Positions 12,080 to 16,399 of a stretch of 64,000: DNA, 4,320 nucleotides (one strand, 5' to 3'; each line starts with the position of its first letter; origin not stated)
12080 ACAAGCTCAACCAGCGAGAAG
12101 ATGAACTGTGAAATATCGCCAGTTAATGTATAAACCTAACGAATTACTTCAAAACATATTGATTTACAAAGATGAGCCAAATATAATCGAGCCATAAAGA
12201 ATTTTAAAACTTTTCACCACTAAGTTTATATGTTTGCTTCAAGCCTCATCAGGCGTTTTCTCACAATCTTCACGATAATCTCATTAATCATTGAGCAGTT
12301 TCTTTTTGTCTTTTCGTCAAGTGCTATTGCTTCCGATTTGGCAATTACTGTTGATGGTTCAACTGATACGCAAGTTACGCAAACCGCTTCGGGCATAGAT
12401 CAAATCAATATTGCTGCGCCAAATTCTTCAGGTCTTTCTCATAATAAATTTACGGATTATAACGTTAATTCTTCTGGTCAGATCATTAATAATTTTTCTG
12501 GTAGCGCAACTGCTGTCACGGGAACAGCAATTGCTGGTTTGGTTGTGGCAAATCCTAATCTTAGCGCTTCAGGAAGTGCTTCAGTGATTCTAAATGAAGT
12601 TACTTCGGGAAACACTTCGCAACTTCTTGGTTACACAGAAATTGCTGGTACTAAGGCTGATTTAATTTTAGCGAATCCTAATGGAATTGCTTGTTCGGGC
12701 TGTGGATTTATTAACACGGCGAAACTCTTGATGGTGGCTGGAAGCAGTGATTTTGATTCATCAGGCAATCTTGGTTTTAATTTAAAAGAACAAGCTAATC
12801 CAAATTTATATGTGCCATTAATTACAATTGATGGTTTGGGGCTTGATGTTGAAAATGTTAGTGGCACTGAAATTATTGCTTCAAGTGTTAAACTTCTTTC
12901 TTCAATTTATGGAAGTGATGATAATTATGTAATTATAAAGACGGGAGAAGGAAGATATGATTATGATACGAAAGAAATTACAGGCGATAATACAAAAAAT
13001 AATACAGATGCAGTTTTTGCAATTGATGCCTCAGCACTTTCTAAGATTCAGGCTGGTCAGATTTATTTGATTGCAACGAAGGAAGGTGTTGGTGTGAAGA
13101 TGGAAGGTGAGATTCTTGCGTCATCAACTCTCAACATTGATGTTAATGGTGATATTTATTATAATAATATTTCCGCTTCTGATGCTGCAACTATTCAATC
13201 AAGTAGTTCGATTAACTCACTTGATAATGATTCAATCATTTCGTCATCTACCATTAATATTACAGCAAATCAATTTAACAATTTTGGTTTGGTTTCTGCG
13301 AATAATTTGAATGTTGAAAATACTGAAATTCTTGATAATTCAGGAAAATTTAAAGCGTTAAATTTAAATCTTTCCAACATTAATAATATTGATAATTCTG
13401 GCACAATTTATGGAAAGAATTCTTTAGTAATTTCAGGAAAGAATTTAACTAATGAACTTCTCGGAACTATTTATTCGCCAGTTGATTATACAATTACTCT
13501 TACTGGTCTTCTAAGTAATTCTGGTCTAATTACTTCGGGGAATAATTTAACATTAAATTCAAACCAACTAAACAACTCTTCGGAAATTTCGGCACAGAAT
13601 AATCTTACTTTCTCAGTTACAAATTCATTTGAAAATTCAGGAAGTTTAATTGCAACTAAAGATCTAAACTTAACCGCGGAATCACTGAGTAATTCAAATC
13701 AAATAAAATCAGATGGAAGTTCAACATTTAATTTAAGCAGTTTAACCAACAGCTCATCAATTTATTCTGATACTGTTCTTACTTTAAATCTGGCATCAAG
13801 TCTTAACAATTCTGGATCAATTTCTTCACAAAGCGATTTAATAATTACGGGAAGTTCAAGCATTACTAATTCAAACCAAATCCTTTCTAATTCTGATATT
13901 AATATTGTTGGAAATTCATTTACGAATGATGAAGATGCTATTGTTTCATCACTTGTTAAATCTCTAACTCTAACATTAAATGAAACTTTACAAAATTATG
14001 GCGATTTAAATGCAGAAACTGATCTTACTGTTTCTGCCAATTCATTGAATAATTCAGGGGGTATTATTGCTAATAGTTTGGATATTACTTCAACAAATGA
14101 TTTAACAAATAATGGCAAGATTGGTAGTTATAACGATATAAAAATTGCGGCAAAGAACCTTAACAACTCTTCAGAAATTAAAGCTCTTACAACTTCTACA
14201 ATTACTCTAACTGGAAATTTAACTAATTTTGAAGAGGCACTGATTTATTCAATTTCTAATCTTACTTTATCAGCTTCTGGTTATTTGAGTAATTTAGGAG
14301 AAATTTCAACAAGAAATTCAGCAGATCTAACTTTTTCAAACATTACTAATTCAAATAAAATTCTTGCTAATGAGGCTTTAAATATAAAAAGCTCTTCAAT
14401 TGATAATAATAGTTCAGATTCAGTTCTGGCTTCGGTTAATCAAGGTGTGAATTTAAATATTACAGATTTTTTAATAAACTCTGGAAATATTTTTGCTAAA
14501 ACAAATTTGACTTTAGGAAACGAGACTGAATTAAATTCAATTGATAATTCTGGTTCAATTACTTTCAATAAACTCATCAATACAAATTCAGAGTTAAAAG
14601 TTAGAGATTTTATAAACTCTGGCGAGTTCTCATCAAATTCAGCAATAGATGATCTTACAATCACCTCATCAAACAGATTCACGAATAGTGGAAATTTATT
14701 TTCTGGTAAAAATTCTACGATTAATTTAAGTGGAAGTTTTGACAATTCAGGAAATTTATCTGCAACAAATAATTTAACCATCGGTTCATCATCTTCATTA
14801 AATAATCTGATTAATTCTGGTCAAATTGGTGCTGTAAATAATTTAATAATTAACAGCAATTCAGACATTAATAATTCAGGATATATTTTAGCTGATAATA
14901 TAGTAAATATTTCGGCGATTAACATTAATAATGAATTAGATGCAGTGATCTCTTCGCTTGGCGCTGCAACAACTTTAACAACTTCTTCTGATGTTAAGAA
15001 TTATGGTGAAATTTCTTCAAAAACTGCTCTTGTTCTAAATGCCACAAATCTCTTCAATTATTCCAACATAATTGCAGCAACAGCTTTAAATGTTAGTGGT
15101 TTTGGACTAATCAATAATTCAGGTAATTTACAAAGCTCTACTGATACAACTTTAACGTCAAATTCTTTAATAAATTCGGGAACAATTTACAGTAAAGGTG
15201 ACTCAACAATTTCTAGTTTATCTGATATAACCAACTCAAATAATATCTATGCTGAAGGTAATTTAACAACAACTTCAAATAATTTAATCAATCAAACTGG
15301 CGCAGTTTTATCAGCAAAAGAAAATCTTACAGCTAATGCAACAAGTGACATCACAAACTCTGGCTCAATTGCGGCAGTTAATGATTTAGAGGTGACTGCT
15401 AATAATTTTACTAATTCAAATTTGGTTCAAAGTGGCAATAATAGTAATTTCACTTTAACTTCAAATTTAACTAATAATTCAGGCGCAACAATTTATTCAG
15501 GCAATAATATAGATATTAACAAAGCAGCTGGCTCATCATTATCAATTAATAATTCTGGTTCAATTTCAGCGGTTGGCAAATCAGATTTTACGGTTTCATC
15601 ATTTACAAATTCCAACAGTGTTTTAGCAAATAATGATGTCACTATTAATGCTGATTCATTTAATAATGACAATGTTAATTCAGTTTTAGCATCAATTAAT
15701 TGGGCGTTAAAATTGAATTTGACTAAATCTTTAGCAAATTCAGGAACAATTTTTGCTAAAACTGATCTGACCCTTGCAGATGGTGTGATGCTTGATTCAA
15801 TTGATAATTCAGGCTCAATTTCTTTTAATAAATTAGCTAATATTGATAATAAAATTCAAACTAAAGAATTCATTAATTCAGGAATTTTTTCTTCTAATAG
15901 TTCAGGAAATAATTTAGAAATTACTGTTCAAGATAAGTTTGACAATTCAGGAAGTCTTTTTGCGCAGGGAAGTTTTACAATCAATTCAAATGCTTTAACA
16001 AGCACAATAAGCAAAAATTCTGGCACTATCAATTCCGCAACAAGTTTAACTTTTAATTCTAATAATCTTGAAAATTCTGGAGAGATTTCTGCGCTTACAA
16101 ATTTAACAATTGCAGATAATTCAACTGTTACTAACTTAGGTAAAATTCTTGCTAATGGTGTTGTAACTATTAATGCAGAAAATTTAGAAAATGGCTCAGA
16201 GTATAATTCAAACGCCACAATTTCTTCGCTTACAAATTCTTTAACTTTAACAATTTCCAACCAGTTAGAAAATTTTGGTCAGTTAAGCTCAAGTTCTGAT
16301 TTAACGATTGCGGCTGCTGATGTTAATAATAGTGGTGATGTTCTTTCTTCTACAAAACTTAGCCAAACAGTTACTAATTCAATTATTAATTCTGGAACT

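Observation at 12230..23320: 3,696-aa TpsA/CdiA-like exoprotein with no TpsB transporter gene beside it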

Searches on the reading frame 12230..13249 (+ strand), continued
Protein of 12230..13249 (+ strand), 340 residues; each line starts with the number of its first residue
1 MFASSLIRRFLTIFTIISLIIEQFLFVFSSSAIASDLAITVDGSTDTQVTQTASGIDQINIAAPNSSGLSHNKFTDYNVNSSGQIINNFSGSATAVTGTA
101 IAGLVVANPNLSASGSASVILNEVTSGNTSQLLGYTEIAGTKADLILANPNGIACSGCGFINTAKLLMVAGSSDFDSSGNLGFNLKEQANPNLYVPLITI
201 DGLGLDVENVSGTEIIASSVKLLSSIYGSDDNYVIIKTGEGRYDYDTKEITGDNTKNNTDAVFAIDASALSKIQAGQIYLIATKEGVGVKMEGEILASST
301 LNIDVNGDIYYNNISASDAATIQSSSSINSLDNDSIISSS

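Call 35: find_encoding_contigs(protein=P0013, flank=10000, max_places=4)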
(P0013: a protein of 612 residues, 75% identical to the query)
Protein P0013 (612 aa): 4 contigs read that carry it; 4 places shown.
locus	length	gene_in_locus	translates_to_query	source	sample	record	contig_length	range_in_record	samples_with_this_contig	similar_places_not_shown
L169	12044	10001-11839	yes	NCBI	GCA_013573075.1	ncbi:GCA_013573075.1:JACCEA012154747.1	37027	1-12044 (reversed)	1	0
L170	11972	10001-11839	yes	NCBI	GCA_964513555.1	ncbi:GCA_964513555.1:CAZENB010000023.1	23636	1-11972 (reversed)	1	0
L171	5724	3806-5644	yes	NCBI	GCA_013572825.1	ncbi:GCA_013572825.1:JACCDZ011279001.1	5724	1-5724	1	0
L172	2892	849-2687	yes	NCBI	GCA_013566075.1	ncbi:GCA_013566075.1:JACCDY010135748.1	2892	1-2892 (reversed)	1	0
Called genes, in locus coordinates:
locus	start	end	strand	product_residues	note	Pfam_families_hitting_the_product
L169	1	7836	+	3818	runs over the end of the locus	PF05594:Fil_haemagg (weak), PF13332:Fil_haemagg_2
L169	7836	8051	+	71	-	-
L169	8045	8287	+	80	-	-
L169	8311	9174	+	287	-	PF13145:Rotamase_2, PF00639:Rotamase, PF13616:Rotamase_3 (weak)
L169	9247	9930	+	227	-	PF13505:OMP_b-brl, PF01389:OmpA_membrane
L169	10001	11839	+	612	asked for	PF08479:POTRA_2, PF17287:POTRA_3, PF03865:ShlB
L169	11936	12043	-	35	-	?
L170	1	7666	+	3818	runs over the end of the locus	PF05594:Fil_haemagg (weak), PF13332:Fil_haemagg_2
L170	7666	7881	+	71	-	-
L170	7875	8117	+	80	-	-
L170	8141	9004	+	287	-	PF13145:Rotamase_2, PF00639:Rotamase, PF13616:Rotamase_3 (weak)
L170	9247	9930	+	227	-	PF13505:OMP_b-brl, PF01389:OmpA_membrane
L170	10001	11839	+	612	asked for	PF08479:POTRA_2, PF17287:POTRA_3, PF03865:ShlB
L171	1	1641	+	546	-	?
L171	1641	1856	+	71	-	-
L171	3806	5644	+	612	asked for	PF08479:POTRA_2, PF17287:POTRA_3, PF03865:ShlB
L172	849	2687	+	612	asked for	PF08479:POTRA_2, PF17287:POTRA_3, PF03865:ShlB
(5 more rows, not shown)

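Call 54: find_encoding_contigs(protein=P0040, flank=10000, max_places=3)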
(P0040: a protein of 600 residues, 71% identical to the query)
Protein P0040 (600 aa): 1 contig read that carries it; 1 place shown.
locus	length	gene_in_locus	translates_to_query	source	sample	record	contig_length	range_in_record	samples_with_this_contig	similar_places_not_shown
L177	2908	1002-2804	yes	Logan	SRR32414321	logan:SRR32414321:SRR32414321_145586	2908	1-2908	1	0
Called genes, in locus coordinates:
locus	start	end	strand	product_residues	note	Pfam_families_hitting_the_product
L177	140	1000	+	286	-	PF13145:Rotamase_2, PF00639:Rotamase, PF13616:Rotamase_3 (weak)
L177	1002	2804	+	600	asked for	PF08479:POTRA_2, PF17287:POTRA_3, PF03865:ShlB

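Call 55: find_encoding_contigs(protein=P0017, flank=10000, max_places=3)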
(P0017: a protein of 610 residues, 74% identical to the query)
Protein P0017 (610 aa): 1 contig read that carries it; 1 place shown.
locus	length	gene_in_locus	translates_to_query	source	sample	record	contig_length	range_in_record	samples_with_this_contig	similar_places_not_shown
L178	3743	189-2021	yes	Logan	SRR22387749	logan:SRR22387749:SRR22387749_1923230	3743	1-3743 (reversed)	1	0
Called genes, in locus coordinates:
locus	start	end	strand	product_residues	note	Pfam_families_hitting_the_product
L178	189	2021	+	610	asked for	PF08479:POTRA_2, PF17287:POTRA_3, PF03865:ShlB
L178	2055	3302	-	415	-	PF12796:Ank_2, PF13857:Ank_5, PF00023:Ank, PF13606:Ank_3 (weak), PF13637:Ank_4, PF12796:Ank_2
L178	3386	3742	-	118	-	?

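Call 60: find_encoding_contigs(protein=P0064, flank=10000, max_places=6)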
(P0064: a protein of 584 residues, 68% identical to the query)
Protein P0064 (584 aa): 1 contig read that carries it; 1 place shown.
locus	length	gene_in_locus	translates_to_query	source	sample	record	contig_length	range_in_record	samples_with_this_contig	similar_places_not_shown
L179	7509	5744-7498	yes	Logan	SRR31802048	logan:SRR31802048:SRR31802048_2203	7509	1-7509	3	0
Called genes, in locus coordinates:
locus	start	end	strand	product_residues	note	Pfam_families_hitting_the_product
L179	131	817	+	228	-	PF01618:MotA_ExbB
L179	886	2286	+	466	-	-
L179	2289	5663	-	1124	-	PF00580:UvrD-helicase, PF13245:AAA_19 (weak), PF13361:UvrD_C, PF13538:UvrD_C_2 (faint), PF12705:PDDEXK_1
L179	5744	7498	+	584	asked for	PF08479:POTRA_2, PF17287:POTRA_3, PF03865:ShlB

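Call 70: search_protein_families(library=pfam, proteins=[L179:5744-7498:+, L179:886-2286:+, L083:9056-9931:+, L169:9247-9930:+, L087:2-967:+], max_evalue=0.01)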
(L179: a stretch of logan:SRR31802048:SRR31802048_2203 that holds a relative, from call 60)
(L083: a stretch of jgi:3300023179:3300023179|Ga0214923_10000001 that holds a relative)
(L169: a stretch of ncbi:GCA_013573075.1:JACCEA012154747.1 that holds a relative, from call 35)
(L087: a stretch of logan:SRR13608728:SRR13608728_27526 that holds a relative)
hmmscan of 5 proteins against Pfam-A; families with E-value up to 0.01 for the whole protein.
L179:5744-7498:+ (584 aa): 3 families
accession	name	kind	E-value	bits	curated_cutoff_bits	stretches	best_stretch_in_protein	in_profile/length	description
PF03865.19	ShlB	-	8.3e-66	223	22.7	1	218-539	1-307/311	Haemolysin secretion/activation protein ShlB/FhaC/HecB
PF08479.16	POTRA_2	-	1.3e-16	60.6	24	1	83-157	2-76/76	POTRA domain, ShlB-type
PF17287.7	POTRA_3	-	1.5e-16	60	27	1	158-213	1-56/56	POTRA domain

L179:886-2286:+ (466 aa): 1 family
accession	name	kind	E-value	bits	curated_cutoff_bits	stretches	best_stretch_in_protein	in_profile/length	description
PF10275.15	Peptidase_C65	-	0.00049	20.1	24.3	1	64-141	34-118/243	Peptidase C65 Otubain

L083:9056-9931:+ (291 aa): 3 families
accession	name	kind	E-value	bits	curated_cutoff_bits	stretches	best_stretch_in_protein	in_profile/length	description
PF00639.27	Rotamase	-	7.7e-15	56.1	21.7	1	168-248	17-97/97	PPIC-type PPIASE domain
PF13145.12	Rotamase_2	-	6.3e-11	43.6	27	1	138-262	1-121/121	PPIC-type PPIASE domain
PF13616.12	Rotamase_3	-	5.8e-10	40.2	22.5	1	155-249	11-115/116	PPIC-type PPIASE domain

L169:9247-9930:+ (227 aa): 2 families
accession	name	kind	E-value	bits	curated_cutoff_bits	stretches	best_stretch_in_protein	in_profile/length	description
PF13505.12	OMP_b-brl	-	2e-15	57.9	28.7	1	8-227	2-175/175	Outer membrane protein beta-barrel domain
PF01389.23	OmpA_membrane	-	5.8e-08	33.1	21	1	60-227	29-176/180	OmpA-like transmembrane domain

L087:2-967:+ (321 aa): 1 family
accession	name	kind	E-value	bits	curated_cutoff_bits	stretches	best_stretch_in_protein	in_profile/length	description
PF13309.12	HTH_22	-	0.0073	16.8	29.6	0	74-106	2-34/63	HTH domain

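Call 72: search_protein_families(library=ncbifam, proteins=[window:12230-13249:+, L179:5744-7498:+], max_evalue=0.01)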
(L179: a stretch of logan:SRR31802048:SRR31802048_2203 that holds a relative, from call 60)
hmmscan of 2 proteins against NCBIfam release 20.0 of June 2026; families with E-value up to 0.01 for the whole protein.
window:12230-13249:+ (340 aa): 1 family
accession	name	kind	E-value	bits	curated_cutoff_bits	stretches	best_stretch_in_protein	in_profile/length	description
TIGR01901.1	adhes_NPXG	domain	6.9e-18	64.4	29.1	1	71-171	1-76/79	filamentous hemagglutinin N-terminal domain-containing protein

L179:5744-7498:+ (584 aa): 1 family
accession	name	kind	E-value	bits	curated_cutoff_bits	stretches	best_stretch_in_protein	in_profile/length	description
TIGR00992.1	3a0901s03IAP75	subfamily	0.00028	19.3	1163.25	1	102-224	209-343/718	IAP75 family chloroplast envelope protein translocase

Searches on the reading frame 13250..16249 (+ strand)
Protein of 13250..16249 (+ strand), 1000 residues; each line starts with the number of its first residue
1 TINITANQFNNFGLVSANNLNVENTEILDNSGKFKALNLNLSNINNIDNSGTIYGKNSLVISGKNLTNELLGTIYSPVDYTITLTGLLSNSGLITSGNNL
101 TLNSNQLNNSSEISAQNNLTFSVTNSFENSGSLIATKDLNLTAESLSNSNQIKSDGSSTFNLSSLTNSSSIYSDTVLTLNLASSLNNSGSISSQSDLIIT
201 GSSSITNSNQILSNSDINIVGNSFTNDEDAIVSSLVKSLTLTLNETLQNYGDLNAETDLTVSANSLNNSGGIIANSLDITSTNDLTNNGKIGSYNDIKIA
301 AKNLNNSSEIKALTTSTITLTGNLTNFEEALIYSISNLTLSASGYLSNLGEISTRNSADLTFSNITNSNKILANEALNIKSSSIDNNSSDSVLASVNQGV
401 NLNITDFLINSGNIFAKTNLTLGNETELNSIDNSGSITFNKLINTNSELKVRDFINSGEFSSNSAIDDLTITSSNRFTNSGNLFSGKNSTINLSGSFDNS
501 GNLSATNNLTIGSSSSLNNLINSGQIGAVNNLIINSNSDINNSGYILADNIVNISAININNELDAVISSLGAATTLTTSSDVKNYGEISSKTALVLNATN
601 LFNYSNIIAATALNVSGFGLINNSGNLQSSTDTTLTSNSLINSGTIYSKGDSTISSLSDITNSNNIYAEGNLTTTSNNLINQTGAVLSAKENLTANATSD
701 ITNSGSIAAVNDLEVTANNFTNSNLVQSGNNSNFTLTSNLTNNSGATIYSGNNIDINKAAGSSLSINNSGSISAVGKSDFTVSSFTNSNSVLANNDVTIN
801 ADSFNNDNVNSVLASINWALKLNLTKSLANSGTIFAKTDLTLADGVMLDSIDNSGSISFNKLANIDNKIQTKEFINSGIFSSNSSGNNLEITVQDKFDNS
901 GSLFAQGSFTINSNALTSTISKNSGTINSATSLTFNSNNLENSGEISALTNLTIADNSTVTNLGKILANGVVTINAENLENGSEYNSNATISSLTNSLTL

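Call 6: search_protein_families(library=pfam, proteins=[window:13250-16249:+], max_evalue=1)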
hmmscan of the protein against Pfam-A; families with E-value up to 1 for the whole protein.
window:13250-16249:+ (1000 aa): 1 family
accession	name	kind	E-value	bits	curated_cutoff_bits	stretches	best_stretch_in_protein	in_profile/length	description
PF05594.20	Fil_haemagg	-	5.1e-15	56.3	21.5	8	95-156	1-66/72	Haemagglutinin repeat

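Call 72: search_protein_families(library=ncbifam, proteins=[window:13250-16249:+], max_evalue=0.01)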
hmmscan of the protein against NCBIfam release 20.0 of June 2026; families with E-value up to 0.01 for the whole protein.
window:13250-16249:+ (1000 aa): 1 family
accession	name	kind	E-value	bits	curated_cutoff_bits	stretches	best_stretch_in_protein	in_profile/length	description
TIGR01731.1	fil_hemag_20aa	repeat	5.7e-11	42.1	18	2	170-208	2-39/40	filamentous hemagglutinin-type beta-helical repeat protein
